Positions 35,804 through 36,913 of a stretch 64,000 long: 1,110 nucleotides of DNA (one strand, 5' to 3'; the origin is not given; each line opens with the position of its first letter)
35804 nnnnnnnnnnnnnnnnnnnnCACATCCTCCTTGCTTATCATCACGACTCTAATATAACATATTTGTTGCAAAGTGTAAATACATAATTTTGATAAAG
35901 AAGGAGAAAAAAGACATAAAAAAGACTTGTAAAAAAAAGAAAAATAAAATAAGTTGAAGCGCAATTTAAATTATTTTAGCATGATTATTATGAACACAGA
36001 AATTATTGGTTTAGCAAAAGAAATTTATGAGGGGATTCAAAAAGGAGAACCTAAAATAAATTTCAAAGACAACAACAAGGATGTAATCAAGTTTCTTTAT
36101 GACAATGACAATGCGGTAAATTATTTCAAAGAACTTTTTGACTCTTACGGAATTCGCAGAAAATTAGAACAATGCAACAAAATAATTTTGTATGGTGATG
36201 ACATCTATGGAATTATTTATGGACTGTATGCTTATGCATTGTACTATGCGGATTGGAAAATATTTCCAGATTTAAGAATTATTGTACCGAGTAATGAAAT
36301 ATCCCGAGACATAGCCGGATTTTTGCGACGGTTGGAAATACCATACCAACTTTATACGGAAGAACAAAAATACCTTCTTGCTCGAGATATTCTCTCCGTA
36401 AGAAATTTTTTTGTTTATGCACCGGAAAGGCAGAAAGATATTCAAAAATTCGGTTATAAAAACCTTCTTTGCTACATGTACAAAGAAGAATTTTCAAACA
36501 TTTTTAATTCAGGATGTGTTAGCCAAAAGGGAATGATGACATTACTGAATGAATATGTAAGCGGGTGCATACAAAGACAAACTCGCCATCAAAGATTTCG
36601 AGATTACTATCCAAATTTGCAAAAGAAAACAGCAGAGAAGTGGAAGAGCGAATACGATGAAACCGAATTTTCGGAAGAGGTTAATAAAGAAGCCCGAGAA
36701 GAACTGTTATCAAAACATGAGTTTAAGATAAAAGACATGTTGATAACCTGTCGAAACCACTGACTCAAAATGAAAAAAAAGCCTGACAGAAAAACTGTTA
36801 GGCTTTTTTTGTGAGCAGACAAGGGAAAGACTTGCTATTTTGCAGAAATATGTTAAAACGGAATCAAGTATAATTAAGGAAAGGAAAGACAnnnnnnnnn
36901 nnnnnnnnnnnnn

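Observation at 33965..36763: Cys-rich cassette 1 plus a divergent hypothetical gene inserted between pyrG and kdsA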

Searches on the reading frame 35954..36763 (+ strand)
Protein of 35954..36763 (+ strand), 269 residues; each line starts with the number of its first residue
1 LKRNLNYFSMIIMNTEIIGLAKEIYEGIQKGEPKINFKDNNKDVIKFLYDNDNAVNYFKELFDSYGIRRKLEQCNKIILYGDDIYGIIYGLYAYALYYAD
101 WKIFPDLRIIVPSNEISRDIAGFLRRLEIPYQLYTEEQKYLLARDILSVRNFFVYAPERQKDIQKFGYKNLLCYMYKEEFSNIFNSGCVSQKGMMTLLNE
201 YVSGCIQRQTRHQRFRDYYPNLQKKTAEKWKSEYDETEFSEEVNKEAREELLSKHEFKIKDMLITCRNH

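Call 7: search_protein_families(library=pfam, proteins=[window:35954-36763:+], max_evalue=1)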
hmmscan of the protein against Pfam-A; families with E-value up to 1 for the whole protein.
window:35954-36763:+ (269 aa): 0 families

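Call 8: search_protein_families(library=ncbifam, proteins=[window:35954-36763:+], max_evalue=1)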
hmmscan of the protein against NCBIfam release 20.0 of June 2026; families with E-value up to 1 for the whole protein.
window:35954-36763:+ (269 aa): 0 families

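Call 24: find_encoding_contigs(protein=window:35981-36763:+, flank=4000, max_places=10)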
Protein window:35981-36763:+ (260 aa): 24 contigs read that carry it; 10 places shown.
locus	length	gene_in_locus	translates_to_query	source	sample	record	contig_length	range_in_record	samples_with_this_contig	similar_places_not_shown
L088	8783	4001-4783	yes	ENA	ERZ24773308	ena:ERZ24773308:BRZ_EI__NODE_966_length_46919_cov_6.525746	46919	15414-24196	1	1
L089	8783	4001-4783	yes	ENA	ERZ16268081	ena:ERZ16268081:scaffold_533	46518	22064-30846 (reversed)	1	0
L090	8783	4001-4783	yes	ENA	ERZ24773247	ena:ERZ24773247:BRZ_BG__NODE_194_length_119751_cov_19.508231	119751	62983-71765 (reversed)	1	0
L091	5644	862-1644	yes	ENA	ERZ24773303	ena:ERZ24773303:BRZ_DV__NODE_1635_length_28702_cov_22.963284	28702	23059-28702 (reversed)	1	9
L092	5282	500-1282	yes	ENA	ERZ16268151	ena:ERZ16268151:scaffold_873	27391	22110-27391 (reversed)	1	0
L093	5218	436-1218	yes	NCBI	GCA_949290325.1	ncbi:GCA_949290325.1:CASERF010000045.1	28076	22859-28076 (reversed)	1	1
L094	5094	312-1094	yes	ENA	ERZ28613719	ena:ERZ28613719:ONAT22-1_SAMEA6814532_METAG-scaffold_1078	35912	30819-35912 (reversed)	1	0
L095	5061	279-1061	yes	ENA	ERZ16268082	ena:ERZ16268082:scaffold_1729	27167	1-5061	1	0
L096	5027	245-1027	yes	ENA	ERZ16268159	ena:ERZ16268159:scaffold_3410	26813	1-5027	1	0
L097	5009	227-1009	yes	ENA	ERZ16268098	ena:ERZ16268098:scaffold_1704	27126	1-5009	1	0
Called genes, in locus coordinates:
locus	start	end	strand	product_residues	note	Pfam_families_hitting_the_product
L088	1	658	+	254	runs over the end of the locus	PF00121:TIM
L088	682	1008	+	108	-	PF03840:SecG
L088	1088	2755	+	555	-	PF06418:CTP_synth_N, PF00117:GATase, PF07722:Peptidase_C26 (weak)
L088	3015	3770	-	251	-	-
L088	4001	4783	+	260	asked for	-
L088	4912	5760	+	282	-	PF00793:DAHP_synth_1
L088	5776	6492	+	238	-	PF11967:RecO_N, PF02565:RecO_C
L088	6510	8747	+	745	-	PF00521:DNA_topoisoIV, PF03989:DNA_gyraseA_C (faint)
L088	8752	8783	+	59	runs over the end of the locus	PF21839:DUF6898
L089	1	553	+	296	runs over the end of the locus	PF06414:Zeta_toxin, PF13671:AAA_33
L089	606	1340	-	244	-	-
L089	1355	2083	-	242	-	-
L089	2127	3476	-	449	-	-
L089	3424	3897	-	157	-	-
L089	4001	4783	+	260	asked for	-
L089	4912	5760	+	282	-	PF00793:DAHP_synth_1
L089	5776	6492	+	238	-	PF11967:RecO_N, PF02565:RecO_C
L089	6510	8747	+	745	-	PF00521:DNA_topoisoIV, PF03989:DNA_gyraseA_C (faint)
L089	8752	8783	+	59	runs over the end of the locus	PF21839:DUF6898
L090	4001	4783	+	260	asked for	-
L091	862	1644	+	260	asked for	-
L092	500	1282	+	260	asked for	-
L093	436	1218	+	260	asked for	-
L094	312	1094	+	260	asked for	-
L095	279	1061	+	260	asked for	-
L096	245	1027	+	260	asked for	-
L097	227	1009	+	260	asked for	-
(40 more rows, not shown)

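Call 48: find_homologous_proteins(query=window:35981-36763:+, max_evalue=0.001)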
Query window:35981-36763:+ (260 aa): 2 proteins with E <= 0.001 among 396 candidates.
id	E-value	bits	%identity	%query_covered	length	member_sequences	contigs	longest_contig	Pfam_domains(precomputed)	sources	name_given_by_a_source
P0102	3.7e-171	585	100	100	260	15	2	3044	-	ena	-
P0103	3.9e-120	418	74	100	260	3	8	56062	-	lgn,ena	-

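Call 49: find_encoding_contigs(protein=P0103, flank=6000, max_places=6)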
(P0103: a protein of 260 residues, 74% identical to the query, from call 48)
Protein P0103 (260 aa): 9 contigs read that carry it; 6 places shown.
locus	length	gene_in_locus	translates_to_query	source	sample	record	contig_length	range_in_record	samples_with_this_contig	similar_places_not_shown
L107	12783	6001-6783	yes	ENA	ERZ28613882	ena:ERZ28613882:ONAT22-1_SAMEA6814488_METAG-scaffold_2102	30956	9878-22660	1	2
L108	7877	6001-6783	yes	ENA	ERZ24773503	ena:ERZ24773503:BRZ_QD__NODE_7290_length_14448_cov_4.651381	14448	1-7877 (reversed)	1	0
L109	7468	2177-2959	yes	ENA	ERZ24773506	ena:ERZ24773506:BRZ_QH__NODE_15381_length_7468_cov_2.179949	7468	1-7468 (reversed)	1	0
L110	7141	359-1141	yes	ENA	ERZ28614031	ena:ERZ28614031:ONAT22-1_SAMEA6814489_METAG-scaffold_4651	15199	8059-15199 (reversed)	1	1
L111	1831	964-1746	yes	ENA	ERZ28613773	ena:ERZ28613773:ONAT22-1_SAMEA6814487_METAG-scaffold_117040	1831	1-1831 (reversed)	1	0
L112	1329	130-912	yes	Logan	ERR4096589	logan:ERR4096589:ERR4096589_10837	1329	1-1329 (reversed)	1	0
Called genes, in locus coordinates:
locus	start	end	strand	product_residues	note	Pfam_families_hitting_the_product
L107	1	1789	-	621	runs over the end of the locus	PF13623:SurA_N_2, PF13624:SurA_N_3, PF13145:Rotamase_2, PF13616:Rotamase_3 (weak), PF00639:Rotamase, PF13145:Rotamase_2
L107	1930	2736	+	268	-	PF00121:TIM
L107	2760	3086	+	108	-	PF03840:SecG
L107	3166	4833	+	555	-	PF06418:CTP_synth_N, PF00117:GATase, PF07722:Peptidase_C26 (weak)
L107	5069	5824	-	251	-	-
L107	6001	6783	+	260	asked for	-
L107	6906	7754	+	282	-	PF00793:DAHP_synth_1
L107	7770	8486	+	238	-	PF11967:RecO_N, PF02565:RecO_C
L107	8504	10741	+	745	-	PF00521:DNA_topoisoIV, PF03989:DNA_gyraseA_C (faint)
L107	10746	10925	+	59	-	PF21839:DUF6898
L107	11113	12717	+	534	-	-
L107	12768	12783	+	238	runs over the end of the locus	-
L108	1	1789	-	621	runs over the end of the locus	PF13623:SurA_N_2, PF13624:SurA_N_3, PF13145:Rotamase_2, PF13616:Rotamase_3 (weak), PF00639:Rotamase, PF13145:Rotamase_2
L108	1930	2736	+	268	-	PF00121:TIM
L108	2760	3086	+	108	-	PF03840:SecG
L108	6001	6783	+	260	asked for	-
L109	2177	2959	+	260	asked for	-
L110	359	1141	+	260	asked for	-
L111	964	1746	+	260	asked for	-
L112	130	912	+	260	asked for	-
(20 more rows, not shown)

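Call 87: search_protein_families(library=padloc, proteins=[window:35981-36763:+, L089:3424-3897:-, L089:2127-3476:-, L089:1355-2083:-, L089:606-1340:-], max_evalue=0.1)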
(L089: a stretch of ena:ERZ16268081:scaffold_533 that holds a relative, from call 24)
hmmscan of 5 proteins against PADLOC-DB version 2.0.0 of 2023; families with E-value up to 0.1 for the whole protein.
window:35981-36763:+ (260 aa): 0 families

L089:3424-3897:- (157 aa): 0 families

L089:2127-3476:- (449 aa): 0 families

L089:1355-2083:- (242 aa): 0 families

L089:606-1340:- (244 aa): 0 families

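Call 88: search_protein_families(library=phrogs, proteins=[window:35981-36763:+], max_evalue=0.1)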
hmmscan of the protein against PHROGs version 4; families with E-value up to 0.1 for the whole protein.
window:35981-36763:+ (260 aa): 2 families
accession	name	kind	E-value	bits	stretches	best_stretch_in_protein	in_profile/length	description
phrog_24799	-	unknown function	0.00072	20.4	1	203-252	44-93/148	-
phrog_14312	-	unknown function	0.023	16.2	1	26-53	8-35/87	-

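Call 95: search_protein_representatives(protein=window:35981-36763:+)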
Query: 260 residues. Proteins with E-value up to 0.001 (for the whole library): 3; up to 1e-10: 3; up to 1e-30: 2. The best 3 are listed.
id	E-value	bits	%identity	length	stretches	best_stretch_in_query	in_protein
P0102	1.2e-171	585.2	100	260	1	1-260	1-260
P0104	5.7e-51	189.7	95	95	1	166-260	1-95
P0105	7.2e-23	97.6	98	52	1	1-50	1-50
